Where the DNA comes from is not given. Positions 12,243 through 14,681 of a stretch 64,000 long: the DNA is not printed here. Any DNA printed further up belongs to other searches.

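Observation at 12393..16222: Three-gene operon of UDP-xylose synthase, DPM1-like GT2 and a 712-aa GT-C-like membrane protein: an Arn-pathway-like route to a lipid-linked pentose (xylose/arabinose) modification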

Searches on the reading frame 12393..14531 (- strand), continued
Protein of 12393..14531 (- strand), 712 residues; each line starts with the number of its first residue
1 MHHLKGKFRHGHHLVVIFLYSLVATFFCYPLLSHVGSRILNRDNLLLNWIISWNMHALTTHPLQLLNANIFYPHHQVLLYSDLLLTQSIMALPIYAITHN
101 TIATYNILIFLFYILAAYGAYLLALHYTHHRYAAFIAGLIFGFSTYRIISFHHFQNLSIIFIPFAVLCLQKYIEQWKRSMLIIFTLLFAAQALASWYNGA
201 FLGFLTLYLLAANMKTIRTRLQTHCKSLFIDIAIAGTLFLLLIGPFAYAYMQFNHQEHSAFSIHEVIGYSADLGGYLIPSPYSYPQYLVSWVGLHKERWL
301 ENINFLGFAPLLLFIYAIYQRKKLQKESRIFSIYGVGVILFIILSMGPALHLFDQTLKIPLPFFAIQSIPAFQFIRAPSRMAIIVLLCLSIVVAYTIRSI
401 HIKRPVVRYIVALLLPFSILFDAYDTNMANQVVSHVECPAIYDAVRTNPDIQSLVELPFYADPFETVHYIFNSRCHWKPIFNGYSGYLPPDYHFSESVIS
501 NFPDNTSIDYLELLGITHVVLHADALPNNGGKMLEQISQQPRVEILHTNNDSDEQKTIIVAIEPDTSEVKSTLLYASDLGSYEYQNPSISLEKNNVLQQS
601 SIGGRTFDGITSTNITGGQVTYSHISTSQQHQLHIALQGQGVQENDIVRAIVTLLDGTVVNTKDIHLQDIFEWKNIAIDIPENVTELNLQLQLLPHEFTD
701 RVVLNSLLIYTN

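Call 52: find_encoding_contigs(protein=P0004, flank=10000, max_places=2)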
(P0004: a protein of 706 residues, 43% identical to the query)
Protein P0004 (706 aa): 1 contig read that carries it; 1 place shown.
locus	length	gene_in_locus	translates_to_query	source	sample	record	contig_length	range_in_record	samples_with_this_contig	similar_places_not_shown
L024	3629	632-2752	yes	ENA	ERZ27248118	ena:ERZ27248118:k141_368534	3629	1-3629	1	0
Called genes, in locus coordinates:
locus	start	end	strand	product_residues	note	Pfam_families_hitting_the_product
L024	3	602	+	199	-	?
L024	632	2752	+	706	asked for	-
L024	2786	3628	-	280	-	?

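Call 53: find_encoding_contigs(protein=P0005, flank=10000, max_places=2)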
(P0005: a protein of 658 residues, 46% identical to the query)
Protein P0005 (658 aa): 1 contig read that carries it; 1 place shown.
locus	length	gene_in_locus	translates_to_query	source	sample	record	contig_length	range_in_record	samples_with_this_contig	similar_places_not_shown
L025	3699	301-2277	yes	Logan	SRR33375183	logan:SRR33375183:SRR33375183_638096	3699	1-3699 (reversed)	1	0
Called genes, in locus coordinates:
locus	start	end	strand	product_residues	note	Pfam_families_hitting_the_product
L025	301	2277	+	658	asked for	-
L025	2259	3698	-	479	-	?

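Call 76: search_protein_representatives(alignment_id=A1)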
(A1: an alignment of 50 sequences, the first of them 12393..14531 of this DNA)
Query: 50 sequences, 587 profile positions. Proteins with E-value up to 0.001 (for the whole library): 74348; up to 1e-10: 46011; up to 1e-30: 17522. The best 150 are listed.
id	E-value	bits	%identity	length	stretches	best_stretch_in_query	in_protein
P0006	1.4e-194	664.2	-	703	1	9-571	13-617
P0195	3.9e-180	616.5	-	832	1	7-570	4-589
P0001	6.8e-180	615.7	-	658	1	55-571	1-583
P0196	2.3e-179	614.0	-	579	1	6-568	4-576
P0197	6.4e-178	609.2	-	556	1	9-565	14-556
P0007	9.3e-177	605.4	-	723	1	10-570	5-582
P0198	1.1e-176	605.2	-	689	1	10-569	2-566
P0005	1.2e-176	605.0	-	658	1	43-584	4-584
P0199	1.7e-175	601.2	-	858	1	12-570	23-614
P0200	2.7e-175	600.5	-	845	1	10-567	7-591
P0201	7.5e-175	599.1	-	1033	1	7-567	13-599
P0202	4.8e-174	596.4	-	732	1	8-568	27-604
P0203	2.3e-172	590.9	-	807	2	10-323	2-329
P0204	8.5e-172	589.0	-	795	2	7-323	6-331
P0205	1.1e-171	588.7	-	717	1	11-570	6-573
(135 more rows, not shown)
